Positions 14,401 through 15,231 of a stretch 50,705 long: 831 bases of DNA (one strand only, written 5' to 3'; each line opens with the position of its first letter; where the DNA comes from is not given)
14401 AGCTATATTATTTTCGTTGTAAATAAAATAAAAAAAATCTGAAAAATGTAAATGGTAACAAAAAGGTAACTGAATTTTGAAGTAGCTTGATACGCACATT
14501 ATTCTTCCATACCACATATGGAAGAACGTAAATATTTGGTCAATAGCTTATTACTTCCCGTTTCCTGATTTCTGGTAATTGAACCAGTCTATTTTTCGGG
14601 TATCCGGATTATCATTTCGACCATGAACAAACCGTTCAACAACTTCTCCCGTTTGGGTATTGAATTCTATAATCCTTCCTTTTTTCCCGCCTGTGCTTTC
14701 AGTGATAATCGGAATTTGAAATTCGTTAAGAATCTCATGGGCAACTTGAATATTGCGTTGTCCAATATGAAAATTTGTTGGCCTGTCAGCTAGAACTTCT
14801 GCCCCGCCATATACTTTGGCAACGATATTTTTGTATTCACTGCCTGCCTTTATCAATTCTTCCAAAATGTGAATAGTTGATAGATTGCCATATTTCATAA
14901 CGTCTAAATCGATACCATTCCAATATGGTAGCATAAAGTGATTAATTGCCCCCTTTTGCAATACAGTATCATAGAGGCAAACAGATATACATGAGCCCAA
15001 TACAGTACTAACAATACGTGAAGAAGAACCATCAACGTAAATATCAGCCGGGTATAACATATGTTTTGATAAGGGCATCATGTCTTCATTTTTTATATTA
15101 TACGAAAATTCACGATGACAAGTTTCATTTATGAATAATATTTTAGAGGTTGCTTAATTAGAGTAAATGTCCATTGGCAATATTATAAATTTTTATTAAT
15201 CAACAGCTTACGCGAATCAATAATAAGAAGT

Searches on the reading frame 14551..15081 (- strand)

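Call 10: search_protein_families(library=pfam, proteins=[window:14551-15081:-])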
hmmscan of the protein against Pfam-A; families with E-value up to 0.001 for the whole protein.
window:14551-15081:- (176 aa): 1 family
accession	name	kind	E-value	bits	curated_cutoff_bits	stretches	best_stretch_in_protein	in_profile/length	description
PF03975.18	CheD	-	7.1e-23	81.3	25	1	50-148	1-105/108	CheD chemotactic sensory transduction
